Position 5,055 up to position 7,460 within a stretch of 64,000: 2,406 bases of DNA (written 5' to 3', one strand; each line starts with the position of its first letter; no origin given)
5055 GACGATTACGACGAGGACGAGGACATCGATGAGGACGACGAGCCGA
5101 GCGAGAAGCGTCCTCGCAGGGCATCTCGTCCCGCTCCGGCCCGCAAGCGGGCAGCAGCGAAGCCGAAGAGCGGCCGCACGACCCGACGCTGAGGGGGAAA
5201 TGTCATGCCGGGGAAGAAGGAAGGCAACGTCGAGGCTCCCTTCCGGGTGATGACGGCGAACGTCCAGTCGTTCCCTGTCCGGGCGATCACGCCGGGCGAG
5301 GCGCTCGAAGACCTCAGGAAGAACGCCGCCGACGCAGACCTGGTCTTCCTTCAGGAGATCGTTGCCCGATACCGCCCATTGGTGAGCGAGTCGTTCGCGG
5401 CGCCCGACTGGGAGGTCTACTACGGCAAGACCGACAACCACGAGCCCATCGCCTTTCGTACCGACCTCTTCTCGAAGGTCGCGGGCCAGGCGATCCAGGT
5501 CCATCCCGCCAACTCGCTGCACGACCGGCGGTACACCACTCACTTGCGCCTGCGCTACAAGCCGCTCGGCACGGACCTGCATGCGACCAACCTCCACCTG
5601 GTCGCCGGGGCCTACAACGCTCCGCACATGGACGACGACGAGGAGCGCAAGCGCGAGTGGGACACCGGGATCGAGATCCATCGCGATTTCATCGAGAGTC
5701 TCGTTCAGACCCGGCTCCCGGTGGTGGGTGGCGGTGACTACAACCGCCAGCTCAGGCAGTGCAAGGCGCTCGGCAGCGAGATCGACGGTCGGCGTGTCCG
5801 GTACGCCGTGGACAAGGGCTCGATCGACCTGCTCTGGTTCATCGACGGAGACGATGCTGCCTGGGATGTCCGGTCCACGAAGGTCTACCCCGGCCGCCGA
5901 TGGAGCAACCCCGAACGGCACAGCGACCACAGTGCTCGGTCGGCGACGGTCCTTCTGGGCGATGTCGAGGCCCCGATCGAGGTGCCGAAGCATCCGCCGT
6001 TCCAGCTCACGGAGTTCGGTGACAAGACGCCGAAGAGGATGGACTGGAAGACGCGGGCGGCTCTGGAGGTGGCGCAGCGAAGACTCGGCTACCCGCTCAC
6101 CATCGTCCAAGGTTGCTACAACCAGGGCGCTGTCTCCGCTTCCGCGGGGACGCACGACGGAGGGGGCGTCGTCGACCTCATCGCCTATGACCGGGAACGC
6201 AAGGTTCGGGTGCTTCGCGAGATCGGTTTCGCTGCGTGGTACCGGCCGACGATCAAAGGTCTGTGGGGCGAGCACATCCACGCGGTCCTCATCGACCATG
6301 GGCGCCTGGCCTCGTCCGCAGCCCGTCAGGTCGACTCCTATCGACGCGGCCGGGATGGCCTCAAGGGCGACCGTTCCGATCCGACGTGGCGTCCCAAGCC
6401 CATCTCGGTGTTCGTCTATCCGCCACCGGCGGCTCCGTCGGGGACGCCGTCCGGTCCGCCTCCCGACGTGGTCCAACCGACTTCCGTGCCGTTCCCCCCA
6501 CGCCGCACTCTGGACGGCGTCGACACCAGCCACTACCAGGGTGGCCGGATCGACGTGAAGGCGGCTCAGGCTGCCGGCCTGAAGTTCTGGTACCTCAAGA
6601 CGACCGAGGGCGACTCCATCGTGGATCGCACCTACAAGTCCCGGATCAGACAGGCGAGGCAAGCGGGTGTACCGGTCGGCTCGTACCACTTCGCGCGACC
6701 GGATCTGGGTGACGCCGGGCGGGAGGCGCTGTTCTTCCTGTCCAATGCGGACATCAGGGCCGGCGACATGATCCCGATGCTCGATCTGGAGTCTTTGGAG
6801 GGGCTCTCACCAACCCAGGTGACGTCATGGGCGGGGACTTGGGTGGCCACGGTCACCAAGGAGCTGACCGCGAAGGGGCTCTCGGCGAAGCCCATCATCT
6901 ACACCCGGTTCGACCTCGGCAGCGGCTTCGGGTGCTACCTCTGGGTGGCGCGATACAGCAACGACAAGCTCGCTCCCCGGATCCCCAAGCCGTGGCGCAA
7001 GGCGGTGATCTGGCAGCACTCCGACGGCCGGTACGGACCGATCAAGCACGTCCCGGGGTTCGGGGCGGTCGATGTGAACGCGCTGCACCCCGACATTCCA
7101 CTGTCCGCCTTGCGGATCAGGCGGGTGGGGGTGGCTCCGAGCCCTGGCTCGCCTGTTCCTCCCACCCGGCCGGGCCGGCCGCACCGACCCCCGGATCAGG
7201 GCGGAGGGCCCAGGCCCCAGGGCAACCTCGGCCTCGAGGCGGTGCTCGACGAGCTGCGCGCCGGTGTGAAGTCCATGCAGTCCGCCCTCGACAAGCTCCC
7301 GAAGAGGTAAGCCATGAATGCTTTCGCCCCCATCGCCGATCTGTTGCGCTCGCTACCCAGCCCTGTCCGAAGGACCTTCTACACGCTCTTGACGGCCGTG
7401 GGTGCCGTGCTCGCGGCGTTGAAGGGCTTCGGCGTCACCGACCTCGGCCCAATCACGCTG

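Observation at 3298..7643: Three-gene operon (orphan Cys-rich polyampholyte protein, EEP-peptidase-muramidase, holin-like protein) set head-to-head with a contractile-injection-system locus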

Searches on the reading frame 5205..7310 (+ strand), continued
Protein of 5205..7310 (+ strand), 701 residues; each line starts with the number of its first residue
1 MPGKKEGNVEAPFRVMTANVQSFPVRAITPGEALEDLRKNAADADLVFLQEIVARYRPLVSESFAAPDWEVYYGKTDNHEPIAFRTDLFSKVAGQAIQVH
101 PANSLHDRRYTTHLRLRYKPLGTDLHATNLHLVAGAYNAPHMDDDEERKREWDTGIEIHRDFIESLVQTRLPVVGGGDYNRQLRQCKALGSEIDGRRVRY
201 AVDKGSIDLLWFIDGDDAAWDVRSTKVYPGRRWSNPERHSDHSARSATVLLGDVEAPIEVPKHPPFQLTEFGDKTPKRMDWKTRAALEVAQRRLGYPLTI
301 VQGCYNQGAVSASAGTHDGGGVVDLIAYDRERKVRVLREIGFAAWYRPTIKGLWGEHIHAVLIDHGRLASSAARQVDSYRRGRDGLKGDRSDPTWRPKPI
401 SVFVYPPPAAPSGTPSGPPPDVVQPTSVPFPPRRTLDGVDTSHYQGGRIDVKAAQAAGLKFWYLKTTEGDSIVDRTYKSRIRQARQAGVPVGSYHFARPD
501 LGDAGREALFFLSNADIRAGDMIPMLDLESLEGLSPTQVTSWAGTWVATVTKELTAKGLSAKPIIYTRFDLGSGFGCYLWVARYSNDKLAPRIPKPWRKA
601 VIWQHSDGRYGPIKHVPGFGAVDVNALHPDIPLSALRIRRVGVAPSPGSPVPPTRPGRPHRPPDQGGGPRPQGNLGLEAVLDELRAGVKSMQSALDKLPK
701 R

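Call 48: find_encoding_contigs(protein=P0141, flank=10000, max_places=2)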
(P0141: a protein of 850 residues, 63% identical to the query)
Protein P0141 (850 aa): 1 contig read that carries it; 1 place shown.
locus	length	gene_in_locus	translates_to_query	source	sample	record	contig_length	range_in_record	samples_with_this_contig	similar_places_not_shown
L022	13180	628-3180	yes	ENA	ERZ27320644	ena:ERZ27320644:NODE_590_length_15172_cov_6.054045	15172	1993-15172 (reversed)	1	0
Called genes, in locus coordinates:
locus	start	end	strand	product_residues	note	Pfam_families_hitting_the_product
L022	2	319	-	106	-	?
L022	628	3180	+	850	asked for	PF01183:Glyco_hydro_25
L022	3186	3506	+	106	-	-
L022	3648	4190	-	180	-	-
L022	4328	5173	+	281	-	PF00248:Aldo_ket_red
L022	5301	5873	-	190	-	PF13302:Acetyltransf_3, PF00583:Acetyltransf_1, PF13523:Acetyltransf_8 (weak)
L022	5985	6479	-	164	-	PF01047:MarR, PF12802:MarR_2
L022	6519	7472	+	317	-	PF00892:EamA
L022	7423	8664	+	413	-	PF07690:MFS_1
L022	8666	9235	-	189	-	-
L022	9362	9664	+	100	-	-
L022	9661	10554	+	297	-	-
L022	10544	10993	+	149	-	-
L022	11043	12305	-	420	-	PF05977:MFS_3, PF07690:MFS_1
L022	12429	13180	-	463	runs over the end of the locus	PF00067:p450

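Call 49: find_encoding_contigs(protein=P0157, flank=10000, max_places=2)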
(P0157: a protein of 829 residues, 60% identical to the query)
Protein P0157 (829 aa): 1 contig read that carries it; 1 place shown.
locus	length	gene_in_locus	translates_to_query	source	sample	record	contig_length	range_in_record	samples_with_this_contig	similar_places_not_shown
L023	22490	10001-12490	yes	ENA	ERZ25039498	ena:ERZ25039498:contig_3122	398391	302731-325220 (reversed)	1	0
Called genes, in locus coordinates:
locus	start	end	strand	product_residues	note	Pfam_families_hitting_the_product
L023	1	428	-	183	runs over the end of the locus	-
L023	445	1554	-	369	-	-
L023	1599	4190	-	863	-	PF02861:Clp_N, PF23569:NBD_SMAX1, PF00004:AAA, PF17871:AAA_lid_9, PF00004:AAA, PF07724:AAA_2, PF07728:AAA_5, PF10431:ClpB_D2-small, +5 more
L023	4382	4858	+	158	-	PF00072:Response_reg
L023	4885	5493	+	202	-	-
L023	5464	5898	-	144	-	PF00376:MerR, PF13411:MerR_1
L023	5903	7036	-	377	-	PF00226:DnaJ, PF01556:DnaJ_C, PF00684:DnaJ_CXXCXGXG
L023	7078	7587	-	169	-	PF01025:GrpE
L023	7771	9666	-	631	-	PF00012:HSP70, PF06723:MreB_Mbl, PF08841:DDR (faint), PF00012:HSP70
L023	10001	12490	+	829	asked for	PF01183:Glyco_hydro_25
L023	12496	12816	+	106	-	-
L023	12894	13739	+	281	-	PF00248:Aldo_ket_red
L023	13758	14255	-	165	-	PF12802:MarR_2, PF01047:MarR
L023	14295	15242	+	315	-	PF00892:EamA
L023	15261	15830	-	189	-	-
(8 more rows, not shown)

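Call 50: find_encoding_contigs(protein=P0153, flank=10000, max_places=2)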
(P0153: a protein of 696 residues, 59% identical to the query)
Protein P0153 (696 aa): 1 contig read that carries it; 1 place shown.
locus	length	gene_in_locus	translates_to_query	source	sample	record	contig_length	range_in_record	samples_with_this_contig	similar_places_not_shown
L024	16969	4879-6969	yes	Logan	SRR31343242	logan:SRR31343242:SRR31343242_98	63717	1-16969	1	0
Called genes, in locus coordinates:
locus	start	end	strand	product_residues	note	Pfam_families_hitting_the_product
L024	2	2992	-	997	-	?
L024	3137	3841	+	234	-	PF11716:MDMPI_N, PF12867:DinB_2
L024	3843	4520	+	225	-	PF00753:Lactamase_B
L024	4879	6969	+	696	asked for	PF01183:Glyco_hydro_25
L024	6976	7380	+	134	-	-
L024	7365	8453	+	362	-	-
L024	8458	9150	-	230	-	-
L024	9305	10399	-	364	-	PF00970:FAD_binding_6, PF00175:NAD_binding_1, PF00111:Fer2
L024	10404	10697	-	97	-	-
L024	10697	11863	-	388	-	PF00355:Rieske, PF19298:KshA_C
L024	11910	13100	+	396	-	PF02771:Acyl-CoA_dh_N, PF02770:Acyl-CoA_dh_M, PF00441:Acyl-CoA_dh_1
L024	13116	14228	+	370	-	PF02771:Acyl-CoA_dh_N, PF02770:Acyl-CoA_dh_M (weak), PF00441:Acyl-CoA_dh_1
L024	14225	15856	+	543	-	PF00501:AMP-binding, PF13193:AMP-binding_C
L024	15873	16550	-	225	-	PF00072:Response_reg, PF00486:Trans_reg_C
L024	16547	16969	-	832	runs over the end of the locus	PF02702:KdpD, PF00582:Usp, PF13493:DUF4118, PF00512:HisKA, PF02518:HATPase_c, PF13581:HATPase_c_2 (faint)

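Call 79: predict_structure(alignment_id=A5)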
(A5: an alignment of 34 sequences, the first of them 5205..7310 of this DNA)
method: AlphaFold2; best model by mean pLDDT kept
length: 701 residues; sequences in the alignment: 34
mean_pLDDT: 84.6   pTM: 0.44
mean pLDDT of the five models: 84.6, 84.5, 83.5, 83.4, 81.8
residues with pLDDT >= 90: 415; 70-90: 176; 50-70: 45; < 50: 65
segments of 3 or more residues with pLDDT < 50: 1-7, 257-260, 412-429, 644-676
pLDDT, mean of each block of 10 residues (from residue 1): 46 94 83 97 98 93 95 95 98 96 92 97 96 87 90 95 92 97 92 92 95 94 96 94 96 61 87 90 96 89 80 80 94 96 93 88 95 95 88 91 81 38 36 75 77 94 92 87 95 89 89 95 93 86 96 95 91 91 59 84 74 83 87 93 48 37 34 49 82 74 36
secondary structure, 60 per line:
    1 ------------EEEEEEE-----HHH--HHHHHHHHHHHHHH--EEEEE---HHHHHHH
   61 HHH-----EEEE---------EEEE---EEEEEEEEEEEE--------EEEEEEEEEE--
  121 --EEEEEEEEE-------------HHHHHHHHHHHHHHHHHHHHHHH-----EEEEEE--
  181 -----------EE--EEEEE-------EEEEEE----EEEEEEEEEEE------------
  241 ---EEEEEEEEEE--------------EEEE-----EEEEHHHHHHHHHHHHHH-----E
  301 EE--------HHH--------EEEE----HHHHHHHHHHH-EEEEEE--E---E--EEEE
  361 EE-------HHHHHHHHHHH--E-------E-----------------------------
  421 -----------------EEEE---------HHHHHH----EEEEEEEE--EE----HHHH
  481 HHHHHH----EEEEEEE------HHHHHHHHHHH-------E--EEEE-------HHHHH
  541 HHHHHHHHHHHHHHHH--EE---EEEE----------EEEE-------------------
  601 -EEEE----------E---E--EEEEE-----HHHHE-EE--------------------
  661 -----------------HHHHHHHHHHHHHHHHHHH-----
elements in order (helices of 4 or more, strands of 3 or more residues): E13-19 H30-43 E46-50 H54-63 E69-72 E82-85 E89-100 E109-118 E123-131 H145-167 E173-178 E196-200 E208-213 E218-228 E244-253 E268-271 E277-280 H281-294 E300-302 E322-325 H330-340 E342-347 E357-362 H370-380 E438-441 H451-456 E461-468 H477-486 E491-497 H504-514 E525-528 H536-556 E564-567 E578-581 E602-605 E623-627 H633-636 H678-696
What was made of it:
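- On LAS-type (M15-like) zinc peptidase, middle domain of gene 2: The domain is confidently folded (call 79).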

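Call 81: search_solved_structures(query=A5, max_evalue=1)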
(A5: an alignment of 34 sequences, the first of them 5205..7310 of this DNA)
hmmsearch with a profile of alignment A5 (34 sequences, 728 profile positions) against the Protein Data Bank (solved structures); distinct sequences matched with E-value up to 1: 17.
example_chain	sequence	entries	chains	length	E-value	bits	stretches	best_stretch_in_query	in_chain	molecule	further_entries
2x8r_A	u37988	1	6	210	2.3e-24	89.1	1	471-643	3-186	GLYCOSYL HYDROLASE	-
6zmv_A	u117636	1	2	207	1.8e-20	76.2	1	473-643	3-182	muramidase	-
1jfx_A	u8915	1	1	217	2.7e-19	72.3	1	472-649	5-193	1,4-beta-N-Acetylmuramidase M1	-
4kru_A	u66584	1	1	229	7.4e-19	70.9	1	467-643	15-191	Autolytic lysozyme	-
6zm8_A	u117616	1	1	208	1.9e-18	69.5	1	473-643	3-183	muramidase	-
4krt_A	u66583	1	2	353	2.2e-18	69.3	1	467-643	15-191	Autolytic lysozyme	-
5jip_A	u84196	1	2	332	2.4e-14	56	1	497-646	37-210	Cortical-lytic enzyme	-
2wag_A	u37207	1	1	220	7.6e-13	51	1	466-593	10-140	LYSOZYME, PUTATIVE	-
3hmc_A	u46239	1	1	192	1.9e-10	43.1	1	475-669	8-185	Putative prophage LambdaBa04, glycosyl hydrolase, family 25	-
5a6s_A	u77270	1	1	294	3.8e-09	38.8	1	476-643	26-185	ENDOLYSIN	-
4jz5_A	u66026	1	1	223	7.8e-07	31.2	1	495-649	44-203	Gp26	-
2nw0_A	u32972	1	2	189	0.00026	22.8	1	483-669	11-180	PlyB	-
1oba_A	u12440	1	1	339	0.0029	19.3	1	498-565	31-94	LYSOZYME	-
2ixu_A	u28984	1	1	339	0.0054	18.4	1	494-565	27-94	LYSOZYME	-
1h09_A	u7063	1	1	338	0.0054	18.4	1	494-565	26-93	LYSOZYME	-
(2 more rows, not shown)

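Call 82: search_protein_families(library=pfam, proteins=[L018:12439-13515:+], max_evalue=1)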
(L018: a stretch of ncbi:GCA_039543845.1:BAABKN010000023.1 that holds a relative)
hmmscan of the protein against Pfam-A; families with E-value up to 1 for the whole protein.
L018:12439-13515:+ (358 aa): 3 families
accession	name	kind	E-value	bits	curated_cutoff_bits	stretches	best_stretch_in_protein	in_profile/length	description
PF12591.13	DUF3762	-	0.069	13.9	27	1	17-63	22-68/80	Protein of unknown function (DUF3762)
PF12911.12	OppC_N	-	0.1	12.9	23.9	1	171-198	9-36/53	N-terminal TM domain of oligopeptide transport permease C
PF20990.2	DUF2207_C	-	0.23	11.6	33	0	299-313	228-242/247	Predicted membrane protein (DUF2207) C-terminal domain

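Call 83: fold_search(model_id=the predicted structure, library=pdb)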
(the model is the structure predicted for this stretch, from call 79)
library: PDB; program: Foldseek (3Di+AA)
matches with E <= 10: 656; with E <= 0.001: 158
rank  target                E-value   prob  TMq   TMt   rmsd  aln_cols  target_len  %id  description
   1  3g6s                  1.5e-12  1.00  0.27  0.66   4.2       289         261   15  Crystal structure of the endonuclease/exonuclease/phosphatase (BVU_0621) from Bacteroides vulgatus. Northeast Structural (released 2009-02-17)
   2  3mpr_B                2.7e-12  1.00  0.26  0.64   6.9       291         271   16  Crystal Structure of endonuclease/exonuclease/phosphatase family protein from Bacteroides thetaiotaomicron, Northeast  (released 2010-05-26)
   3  3mpr_C                3.3e-12  1.00  0.27  0.63   4.8       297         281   14  Crystal Structure of endonuclease/exonuclease/phosphatase family protein from Bacteroides thetaiotaomicron, Northeast  (released 2010-05-26)
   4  3mpr_D                1.1e-11  1.00  0.28  0.67   4.8       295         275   14  Crystal Structure of endonuclease/exonuclease/phosphatase family protein from Bacteroides thetaiotaomicron, Northeast  (released 2010-05-26)
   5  5inn_B                1.1e-11  1.00  0.27  0.75   4.1       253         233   15  Mouse Tdp2 D358N protein, apo state with increased disorder amongst variable DNA-binding grasp conformations (released 2016-04-27)
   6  5ino_A                1.1e-11  1.00  0.26  0.64   4.9       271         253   15  Human Tdp2 reaction product (5'-phosphorylated DNA)-Mg2+ complex (released 2016-04-27)
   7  3mpr_A                1.6e-11  1.00  0.28  0.64   4.7       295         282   15  Crystal Structure of endonuclease/exonuclease/phosphatase family protein from Bacteroides thetaiotaomicron, Northeast  (released 2010-05-26)
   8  5inn_C                1.7e-11  1.00  0.26  0.71   4.4       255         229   14  Mouse Tdp2 D358N protein, apo state with increased disorder amongst variable DNA-binding grasp conformations (released 2016-04-27)
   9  5inn_A                1.7e-11  1.00  0.26  0.67   4.9       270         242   16  Mouse Tdp2 D358N protein, apo state with increased disorder amongst variable DNA-binding grasp conformations (released 2016-04-27)
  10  5ino_B                2.2e-11  1.00  0.26  0.66   4.9       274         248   14  Human Tdp2 reaction product (5'-phosphorylated DNA)-Mg2+ complex (released 2016-04-27)
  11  4gyz_D                2.9e-11  1.00  0.27  0.73   4.3       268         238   17  Mus Musculus Tdp2 Bound to dAMP and Mg2+ (released 2012-10-31)
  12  6ca4_A                3.0e-11  1.00  0.26  0.68   4.6       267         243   15  Crystal structure of humanized D. rerio TDP2 by 14 mutations (released 2018-05-02)
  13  5inm_B                3.4e-11  1.00  0.27  0.73   4.3       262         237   15  Mouse Tdp2 protein, apo state with variable DNA-binding grasp conformations (released 2016-04-27)
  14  6mal                  4.3e-11  1.00  0.27  0.57   6.0       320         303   17  Structure of human Nocturnin C-terminal domain (released 2018-09-05)
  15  5inm_A                4.8e-11  1.00  0.27  0.68   4.7       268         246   14  Mouse Tdp2 protein, apo state with variable DNA-binding grasp conformations (released 2016-04-27)
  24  1jfx                  1.1e-10  1.00  0.25  0.77   2.6       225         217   27  Crystal structure of the bacterial lysozyme from Streptomyces coelicolor at 1.65 A resolution (released 2001-09-05)
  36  2x8r_B                2.1e-10  1.00  0.24  0.75   3.0       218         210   28  The structure of a family GH25 lysozyme from Aspergillus fumigatus (released 2010-09-08)
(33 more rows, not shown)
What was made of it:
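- On Endolysin-holin lysis cassette: Model TM 0.75-0.77 to GH25 structures (call 83).
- On LAS-type (M15-like) zinc peptidase, middle domain of gene 2: The top 50 fold matches were taken up by the EEP and GH25 domains (call 83).
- Checked: Its model also has an EEP fold (Foldseek E about 1e-12, TM 0.64-0.75; calls 79, 83).
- The folds are confirmed (calls 79, 83).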

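Call 107: search_protein_families(library=padloc, proteins=[window:5205-7310:+, L018:12439-13515:+], max_evalue=0.01)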
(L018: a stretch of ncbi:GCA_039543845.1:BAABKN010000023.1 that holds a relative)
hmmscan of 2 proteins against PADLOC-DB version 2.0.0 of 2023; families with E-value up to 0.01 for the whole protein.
window:5205-7310:+ (701 aa): 0 families

L018:12439-13515:+ (358 aa): 0 families

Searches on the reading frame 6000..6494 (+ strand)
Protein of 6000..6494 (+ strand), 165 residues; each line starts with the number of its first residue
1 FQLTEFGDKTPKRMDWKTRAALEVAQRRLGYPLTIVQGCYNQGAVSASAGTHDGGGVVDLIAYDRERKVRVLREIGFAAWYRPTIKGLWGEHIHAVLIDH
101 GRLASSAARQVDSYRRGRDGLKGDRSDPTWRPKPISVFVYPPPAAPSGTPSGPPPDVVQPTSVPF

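Call 82: search_protein_families(library=pfam, proteins=[window:6000-6494:+], max_evalue=1)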
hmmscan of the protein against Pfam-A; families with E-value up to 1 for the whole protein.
window:6000-6494:+ (165 aa): 0 families

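Call 84: search_solved_structures(query=window:6000-6440:+, max_evalue=10, show_alignments=2)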
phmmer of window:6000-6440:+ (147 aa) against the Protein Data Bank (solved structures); distinct sequences matched with E-value up to 10: 2.
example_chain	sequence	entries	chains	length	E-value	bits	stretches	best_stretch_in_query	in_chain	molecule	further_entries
3vpd_A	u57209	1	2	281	0.44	13.5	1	35-95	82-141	Ribosomal protein S6 modification protein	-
1uc8_A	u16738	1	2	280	1.1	12.2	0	35-92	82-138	lysine biosynthesis enzyme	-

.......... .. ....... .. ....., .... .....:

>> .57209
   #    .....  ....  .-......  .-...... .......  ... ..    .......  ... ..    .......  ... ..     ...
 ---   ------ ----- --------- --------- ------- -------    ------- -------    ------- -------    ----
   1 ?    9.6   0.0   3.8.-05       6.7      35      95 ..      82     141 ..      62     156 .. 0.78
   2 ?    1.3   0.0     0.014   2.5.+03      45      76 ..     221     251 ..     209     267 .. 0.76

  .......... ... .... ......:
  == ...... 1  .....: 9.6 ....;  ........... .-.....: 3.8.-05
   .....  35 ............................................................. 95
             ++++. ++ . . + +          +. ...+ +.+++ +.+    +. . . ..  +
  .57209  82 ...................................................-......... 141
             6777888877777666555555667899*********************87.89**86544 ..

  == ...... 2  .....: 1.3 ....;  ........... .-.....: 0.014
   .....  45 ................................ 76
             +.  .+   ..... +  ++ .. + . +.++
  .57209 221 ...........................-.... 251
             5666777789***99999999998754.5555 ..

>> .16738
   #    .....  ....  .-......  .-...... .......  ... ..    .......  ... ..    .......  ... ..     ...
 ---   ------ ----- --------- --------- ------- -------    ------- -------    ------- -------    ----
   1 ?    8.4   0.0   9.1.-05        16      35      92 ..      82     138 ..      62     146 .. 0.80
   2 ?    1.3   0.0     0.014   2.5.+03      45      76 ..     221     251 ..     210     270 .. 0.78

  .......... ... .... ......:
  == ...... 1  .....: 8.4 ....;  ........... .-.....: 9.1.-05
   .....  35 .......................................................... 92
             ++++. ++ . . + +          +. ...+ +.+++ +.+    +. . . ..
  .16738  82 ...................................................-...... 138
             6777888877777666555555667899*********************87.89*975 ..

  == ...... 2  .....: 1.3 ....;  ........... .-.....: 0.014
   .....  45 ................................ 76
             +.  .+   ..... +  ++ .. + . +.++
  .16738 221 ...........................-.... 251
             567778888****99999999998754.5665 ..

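Call 85: search_protein_families(library=phrogs, proteins=[window:6000-6440:+], max_evalue=1)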
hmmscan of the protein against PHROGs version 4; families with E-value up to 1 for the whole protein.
window:6000-6440:+ (147 aa): 3 families
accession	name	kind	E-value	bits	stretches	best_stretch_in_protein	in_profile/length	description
phrog_11137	-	unknown function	0.15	13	1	53-77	24-50/54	-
phrog_29086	-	unknown function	0.25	11.6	1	21-60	143-182/238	-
phrog_6409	-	unknown function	0.31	12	1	42-73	124-154/171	-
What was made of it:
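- On LAS-type (M15-like) zinc peptidase, middle domain of gene 2: Pfam, PHROG and PDB sequence searches found nothing (calls 82, 84, 85).
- Checked: Pfam, PHROG and PDB sequence searches of that segment found nothing (calls 82, 84, 85).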
